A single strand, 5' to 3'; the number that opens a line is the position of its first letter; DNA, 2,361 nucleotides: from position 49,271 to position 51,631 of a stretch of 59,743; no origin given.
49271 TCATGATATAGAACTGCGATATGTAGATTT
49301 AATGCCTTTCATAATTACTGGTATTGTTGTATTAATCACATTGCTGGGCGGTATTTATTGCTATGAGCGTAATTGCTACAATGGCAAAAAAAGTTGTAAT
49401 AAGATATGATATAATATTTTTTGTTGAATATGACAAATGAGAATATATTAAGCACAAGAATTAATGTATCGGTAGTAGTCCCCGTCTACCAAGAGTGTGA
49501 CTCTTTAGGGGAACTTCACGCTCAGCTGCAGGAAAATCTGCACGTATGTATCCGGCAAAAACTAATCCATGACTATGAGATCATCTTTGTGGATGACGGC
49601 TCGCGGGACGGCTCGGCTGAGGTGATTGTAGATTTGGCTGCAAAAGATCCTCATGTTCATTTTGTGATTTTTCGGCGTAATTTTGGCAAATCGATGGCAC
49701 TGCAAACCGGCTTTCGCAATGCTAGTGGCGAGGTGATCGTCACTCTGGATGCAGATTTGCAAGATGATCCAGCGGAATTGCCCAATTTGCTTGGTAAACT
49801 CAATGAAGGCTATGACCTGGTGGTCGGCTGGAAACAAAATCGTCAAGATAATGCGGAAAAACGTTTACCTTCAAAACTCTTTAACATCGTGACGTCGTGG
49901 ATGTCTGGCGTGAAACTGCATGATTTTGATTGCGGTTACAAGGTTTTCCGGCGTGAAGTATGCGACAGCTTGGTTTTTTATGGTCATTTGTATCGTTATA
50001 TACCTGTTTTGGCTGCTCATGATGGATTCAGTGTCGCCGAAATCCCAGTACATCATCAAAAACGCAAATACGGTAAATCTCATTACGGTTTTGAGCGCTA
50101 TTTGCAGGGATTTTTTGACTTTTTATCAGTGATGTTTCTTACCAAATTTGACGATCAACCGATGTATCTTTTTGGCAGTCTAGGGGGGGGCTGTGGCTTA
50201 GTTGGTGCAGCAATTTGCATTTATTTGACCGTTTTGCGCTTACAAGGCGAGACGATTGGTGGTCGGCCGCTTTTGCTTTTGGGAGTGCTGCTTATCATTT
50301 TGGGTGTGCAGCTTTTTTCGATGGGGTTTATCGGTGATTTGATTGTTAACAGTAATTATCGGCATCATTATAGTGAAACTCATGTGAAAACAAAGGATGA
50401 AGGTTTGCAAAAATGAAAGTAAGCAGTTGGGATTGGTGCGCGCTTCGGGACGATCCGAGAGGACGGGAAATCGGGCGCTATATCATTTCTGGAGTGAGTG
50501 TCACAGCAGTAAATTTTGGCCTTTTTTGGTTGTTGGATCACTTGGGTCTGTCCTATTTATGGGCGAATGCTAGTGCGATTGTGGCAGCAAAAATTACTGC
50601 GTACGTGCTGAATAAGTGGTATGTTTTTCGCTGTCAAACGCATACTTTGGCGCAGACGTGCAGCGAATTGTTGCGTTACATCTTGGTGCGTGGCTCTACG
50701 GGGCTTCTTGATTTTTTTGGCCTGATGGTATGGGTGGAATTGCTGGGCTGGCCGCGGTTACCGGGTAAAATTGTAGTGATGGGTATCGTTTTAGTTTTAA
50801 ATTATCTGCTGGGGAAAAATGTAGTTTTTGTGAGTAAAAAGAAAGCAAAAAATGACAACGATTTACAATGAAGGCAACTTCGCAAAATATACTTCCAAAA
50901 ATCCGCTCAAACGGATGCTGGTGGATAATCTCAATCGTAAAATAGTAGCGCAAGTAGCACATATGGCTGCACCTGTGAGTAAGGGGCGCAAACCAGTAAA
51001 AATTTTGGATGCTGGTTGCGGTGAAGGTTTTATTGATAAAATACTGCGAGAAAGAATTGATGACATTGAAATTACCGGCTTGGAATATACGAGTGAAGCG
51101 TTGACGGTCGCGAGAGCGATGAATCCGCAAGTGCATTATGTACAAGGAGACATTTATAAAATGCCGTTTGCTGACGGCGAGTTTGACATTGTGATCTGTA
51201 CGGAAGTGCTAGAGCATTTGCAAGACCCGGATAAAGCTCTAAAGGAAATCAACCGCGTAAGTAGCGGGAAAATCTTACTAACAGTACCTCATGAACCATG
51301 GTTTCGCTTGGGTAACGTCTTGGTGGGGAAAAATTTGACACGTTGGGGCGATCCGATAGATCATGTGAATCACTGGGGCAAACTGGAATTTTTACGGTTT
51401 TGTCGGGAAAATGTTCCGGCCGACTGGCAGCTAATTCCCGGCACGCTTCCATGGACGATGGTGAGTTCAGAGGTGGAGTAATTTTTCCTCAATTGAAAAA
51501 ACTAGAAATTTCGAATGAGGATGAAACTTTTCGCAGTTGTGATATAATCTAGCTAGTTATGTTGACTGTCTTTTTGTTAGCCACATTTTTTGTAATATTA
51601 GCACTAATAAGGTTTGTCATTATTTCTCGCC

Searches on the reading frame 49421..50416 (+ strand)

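Call 84: search_protein_families(library=pfam, proteins=[window:49421-50416:+], max_evalue=0.00001)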
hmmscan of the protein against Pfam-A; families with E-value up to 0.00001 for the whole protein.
window:49421-50416:+ (331 aa): 2 families
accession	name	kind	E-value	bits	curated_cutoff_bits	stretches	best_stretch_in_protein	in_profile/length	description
PF00535.33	Glycos_transf_2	-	1.9e-32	112.9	23.3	1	17-183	1-166/168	Glycosyl transferase family 2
PF13641.12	Glyco_tranf_2_3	-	4.2e-06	27.4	27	1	16-132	3-117/230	Glycosyltransferase like family 2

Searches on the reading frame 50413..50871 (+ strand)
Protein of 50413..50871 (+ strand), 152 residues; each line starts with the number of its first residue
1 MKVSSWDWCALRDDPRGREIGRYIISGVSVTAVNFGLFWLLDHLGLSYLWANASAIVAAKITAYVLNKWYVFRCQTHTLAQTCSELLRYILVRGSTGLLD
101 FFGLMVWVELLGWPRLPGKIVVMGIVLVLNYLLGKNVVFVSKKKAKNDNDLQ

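Call 84: search_protein_families(library=pfam, proteins=[window:50413-50871:+], max_evalue=0.00001)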
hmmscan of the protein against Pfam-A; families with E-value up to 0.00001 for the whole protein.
window:50413-50871:+ (152 aa): 1 family
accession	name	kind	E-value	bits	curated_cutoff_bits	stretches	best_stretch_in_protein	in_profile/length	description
PF04138.20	GtrA_DPMS_TM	-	4.1e-23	82.2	26.1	1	22-139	1-117/117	GtrA/DPMS, transmembrane domain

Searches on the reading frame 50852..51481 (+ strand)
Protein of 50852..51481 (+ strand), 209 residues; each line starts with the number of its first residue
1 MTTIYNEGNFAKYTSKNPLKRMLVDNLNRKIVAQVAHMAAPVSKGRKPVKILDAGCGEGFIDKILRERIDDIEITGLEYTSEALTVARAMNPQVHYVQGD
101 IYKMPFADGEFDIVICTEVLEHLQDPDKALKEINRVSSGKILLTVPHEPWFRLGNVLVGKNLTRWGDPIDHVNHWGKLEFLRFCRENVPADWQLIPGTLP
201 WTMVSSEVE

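Call 84: search_protein_families(library=pfam, proteins=[window:50852-51481:+], max_evalue=0.00001)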
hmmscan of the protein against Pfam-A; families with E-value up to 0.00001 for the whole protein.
window:50852-51481:+ (209 aa): 7 families
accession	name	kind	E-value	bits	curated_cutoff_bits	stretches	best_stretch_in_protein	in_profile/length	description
PF08241.18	Methyltransf_11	-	1.1e-22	80.9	21.2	1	52-136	1-86/95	Methyltransferase domain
PF13847.12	Methyltransf_31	-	4.6e-19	69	27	1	49-138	5-102/145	Methyltransferase domain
PF13649.12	Methyltransf_25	-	5.3e-19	69.1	27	1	51-136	1-92/97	Methyltransferase domain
PF13489.12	Methyltransf_23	-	1.1e-13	51.7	27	1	36-174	14-144/164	Methyltransferase domain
PF08242.18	Methyltransf_12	-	3.5e-12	47.3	30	1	52-136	1-91/98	Methyltransferase domain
PF07021.18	MetW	-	1.8e-11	44.5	21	1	49-152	15-116/193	Methionine biosynthesis protein MetW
PF01209.24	Ubie_methyltran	-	3.5e-07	30.2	20.1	1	42-136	42-142/233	ubiE/COQ5 methyltransferase family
